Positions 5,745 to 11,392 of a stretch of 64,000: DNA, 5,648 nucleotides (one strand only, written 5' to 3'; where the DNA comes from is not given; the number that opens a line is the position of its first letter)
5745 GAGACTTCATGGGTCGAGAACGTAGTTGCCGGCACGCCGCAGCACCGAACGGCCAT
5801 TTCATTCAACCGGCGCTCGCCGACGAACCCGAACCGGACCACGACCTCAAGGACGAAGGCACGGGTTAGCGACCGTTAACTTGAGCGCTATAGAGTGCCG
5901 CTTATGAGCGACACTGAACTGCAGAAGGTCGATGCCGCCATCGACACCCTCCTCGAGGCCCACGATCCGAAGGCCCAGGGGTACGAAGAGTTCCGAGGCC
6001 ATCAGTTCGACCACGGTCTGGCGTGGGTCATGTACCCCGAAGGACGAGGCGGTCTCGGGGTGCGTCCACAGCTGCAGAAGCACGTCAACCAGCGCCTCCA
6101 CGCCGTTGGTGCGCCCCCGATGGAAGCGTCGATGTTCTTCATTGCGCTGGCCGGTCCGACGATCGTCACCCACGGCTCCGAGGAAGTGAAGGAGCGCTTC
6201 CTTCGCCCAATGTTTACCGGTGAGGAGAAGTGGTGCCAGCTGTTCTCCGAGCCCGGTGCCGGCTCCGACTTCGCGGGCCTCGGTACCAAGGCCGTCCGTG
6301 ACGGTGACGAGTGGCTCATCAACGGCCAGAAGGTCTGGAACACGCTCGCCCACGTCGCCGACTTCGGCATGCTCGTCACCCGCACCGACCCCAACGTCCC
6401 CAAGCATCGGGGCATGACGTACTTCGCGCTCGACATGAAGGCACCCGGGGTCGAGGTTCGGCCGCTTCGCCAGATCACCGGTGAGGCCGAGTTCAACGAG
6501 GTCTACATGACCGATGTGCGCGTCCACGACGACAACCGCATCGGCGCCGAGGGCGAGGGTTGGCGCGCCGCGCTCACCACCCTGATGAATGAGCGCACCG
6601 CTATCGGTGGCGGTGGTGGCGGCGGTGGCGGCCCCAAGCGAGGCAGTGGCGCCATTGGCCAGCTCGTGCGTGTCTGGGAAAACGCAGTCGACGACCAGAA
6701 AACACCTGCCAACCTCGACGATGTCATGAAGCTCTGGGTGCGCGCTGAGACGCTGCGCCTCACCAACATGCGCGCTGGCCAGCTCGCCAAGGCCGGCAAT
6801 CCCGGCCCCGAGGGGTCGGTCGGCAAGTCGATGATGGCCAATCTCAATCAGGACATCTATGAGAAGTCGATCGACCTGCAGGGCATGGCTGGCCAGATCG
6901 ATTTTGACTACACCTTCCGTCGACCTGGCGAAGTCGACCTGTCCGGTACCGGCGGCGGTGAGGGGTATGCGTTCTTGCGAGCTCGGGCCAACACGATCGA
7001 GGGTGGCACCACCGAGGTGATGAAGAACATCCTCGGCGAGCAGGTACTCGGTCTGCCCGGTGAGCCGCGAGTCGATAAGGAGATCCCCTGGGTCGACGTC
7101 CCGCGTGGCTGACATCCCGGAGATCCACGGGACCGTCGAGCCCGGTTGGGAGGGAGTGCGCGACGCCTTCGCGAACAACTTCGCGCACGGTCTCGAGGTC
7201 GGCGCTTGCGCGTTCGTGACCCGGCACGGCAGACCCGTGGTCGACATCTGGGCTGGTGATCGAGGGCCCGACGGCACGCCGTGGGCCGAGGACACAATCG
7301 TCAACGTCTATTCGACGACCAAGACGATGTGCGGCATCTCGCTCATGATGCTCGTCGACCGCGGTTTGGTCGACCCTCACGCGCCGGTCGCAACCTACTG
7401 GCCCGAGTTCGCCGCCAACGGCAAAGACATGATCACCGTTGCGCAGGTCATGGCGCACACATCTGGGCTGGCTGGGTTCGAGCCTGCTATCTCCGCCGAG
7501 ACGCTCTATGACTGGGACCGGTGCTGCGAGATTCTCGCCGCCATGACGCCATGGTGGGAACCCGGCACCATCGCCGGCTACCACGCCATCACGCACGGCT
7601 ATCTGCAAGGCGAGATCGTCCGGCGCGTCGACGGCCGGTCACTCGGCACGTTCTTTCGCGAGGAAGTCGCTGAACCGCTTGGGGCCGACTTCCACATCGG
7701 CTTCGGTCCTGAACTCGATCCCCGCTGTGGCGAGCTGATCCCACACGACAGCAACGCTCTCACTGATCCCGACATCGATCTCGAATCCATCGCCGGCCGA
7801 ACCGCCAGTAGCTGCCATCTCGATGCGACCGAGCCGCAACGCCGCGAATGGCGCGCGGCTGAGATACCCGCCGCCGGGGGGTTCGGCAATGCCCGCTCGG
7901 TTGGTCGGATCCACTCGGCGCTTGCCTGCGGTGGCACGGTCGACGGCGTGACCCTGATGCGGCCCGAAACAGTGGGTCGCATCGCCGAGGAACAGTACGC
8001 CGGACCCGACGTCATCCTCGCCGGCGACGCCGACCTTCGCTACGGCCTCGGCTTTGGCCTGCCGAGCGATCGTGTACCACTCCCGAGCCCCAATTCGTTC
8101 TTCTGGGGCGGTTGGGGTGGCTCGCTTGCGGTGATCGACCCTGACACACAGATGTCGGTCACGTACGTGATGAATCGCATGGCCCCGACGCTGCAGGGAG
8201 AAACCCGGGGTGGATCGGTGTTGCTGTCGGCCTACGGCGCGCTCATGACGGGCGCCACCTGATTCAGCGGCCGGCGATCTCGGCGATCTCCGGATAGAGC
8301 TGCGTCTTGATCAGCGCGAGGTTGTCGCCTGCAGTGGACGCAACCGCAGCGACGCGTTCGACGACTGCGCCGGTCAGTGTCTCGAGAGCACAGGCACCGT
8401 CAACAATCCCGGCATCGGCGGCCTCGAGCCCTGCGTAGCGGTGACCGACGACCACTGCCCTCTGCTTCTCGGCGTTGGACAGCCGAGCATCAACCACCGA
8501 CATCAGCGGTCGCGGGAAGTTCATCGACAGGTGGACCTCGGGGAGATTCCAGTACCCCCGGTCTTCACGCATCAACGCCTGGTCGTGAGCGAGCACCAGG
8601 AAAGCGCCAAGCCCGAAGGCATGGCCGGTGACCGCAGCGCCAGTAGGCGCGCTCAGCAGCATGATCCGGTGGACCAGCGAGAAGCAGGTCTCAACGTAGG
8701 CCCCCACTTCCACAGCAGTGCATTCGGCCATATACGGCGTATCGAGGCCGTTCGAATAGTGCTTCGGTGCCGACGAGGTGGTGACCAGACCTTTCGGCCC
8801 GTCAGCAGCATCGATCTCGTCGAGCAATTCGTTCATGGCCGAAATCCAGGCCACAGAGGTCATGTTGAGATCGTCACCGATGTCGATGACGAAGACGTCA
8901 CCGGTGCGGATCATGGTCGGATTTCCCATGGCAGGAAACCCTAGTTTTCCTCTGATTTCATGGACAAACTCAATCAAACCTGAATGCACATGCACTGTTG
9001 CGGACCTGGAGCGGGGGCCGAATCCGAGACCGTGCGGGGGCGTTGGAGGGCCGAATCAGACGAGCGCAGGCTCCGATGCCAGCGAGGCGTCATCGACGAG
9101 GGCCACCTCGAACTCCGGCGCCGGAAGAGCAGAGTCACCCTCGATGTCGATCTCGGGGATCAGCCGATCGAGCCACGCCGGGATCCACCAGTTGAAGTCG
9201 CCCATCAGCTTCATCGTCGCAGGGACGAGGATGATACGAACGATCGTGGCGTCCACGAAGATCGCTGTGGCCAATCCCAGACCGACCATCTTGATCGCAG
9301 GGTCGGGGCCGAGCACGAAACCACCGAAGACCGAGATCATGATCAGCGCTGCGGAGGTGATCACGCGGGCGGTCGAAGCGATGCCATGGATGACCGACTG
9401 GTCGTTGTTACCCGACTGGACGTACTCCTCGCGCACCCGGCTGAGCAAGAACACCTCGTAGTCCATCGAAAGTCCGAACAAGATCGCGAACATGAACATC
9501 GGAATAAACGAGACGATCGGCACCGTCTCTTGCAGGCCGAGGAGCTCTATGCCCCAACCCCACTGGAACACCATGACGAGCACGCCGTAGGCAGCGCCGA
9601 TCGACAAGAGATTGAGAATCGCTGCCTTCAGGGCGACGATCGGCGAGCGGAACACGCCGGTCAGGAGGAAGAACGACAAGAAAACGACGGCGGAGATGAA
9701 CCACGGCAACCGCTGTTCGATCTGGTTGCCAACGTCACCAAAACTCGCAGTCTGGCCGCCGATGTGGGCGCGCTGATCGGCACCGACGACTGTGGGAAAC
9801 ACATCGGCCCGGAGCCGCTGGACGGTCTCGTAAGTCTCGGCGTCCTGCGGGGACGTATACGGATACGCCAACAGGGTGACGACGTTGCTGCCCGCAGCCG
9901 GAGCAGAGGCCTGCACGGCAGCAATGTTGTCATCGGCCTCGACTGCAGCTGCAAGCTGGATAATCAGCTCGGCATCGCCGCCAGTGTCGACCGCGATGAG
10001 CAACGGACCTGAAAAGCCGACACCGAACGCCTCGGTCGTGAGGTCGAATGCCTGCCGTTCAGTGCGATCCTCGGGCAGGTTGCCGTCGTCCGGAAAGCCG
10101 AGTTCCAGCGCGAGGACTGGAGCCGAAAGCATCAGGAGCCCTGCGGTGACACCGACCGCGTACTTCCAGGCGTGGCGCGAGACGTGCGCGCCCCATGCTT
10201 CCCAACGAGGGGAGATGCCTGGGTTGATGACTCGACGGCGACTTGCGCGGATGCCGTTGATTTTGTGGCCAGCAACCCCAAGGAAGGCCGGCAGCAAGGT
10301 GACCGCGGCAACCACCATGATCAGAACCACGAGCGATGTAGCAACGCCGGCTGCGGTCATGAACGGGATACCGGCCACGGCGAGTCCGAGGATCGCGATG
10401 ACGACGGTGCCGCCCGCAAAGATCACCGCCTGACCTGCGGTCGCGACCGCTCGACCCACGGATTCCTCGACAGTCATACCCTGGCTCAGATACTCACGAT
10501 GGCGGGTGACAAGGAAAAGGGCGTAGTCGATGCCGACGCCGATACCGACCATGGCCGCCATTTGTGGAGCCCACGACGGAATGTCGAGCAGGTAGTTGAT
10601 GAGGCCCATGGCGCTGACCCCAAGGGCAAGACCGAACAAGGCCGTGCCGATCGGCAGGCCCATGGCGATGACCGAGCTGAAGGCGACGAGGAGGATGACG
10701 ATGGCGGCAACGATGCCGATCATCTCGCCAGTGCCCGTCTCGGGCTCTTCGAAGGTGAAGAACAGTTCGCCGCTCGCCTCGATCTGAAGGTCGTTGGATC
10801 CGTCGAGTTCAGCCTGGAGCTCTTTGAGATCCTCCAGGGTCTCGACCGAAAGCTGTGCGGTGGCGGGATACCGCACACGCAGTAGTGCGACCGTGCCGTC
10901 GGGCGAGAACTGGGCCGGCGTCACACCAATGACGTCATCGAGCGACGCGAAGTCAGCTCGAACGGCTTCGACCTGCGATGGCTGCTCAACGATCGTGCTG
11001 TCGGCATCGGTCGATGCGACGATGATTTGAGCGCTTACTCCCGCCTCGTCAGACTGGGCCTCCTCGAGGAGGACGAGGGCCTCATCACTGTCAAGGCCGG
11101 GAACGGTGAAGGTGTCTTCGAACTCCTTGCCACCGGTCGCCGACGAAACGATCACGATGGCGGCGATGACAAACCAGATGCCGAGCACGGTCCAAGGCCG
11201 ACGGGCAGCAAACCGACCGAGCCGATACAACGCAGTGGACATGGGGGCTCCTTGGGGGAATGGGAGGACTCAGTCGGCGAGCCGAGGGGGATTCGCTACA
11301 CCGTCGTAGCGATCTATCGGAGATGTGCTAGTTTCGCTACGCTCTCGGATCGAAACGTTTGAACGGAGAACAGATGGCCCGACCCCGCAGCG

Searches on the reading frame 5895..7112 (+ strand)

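Call 33: search_protein_families(library=pfam, proteins=[window:5895-7112:+], max_evalue=0.00001)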
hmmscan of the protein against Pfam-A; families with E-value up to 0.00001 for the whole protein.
window:5895-7112:+ (405 aa): 3 families
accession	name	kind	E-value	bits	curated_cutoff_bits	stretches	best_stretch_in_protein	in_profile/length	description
PF02770.24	Acyl-CoA_dh_M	-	1.1e-19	70.8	33.3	1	114-208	1-97/97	Acyl-CoA dehydrogenase, middle domain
PF00441.29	Acyl-CoA_dh_1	-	1.9e-13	51.3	22.4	1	220-385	1-150/150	Acyl-CoA dehydrogenase, C-terminal domain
PF02771.21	Acyl-CoA_dh_N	-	2.4e-07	31.5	22.9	1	32-110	35-113/113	Acyl-CoA dehydrogenase, N-terminal domain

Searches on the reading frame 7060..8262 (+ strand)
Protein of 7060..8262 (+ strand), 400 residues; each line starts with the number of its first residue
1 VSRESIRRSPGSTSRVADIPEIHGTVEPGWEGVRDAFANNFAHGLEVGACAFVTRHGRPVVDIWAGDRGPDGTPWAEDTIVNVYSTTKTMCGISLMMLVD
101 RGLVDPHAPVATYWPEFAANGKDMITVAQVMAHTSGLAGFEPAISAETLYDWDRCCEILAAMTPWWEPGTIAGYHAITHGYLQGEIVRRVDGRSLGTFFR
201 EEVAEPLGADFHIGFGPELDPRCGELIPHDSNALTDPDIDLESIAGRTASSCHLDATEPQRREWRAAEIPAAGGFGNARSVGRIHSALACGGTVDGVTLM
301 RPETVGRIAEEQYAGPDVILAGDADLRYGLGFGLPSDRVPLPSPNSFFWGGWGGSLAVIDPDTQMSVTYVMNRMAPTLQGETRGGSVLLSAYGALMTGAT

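Call 33: search_protein_families(library=pfam, proteins=[window:7060-8262:+], max_evalue=0.00001)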
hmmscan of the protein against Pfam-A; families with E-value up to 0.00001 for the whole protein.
window:7060-8262:+ (400 aa): 1 family
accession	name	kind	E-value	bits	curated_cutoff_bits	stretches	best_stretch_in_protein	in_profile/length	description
PF00144.29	Beta-lactamase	-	6.9e-62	210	27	1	37-380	1-317/329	Beta-lactamase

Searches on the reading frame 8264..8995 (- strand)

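Call 33: search_protein_families(library=pfam, proteins=[window:8264-8995:-], max_evalue=0.00001)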
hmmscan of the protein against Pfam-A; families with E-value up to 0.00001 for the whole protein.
window:8264-8995:- (243 aa): 1 family
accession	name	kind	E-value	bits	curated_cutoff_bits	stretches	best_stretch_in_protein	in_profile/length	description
PF00378.25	ECH_1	-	1.9e-15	57.3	27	1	43-233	17-205/251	Enoyl-CoA hydratase/isomerase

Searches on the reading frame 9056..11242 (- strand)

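Call 33: search_protein_families(library=pfam, proteins=[window:9056-11242:-], max_evalue=0.00001)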
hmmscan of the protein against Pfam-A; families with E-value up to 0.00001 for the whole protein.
window:9056-11242:- (728 aa): 1 family
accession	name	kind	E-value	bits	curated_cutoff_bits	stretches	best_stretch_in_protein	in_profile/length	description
PF03176.21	MMPL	-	2.8e-72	243.9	20.5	2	51-356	25-328/333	MMPL family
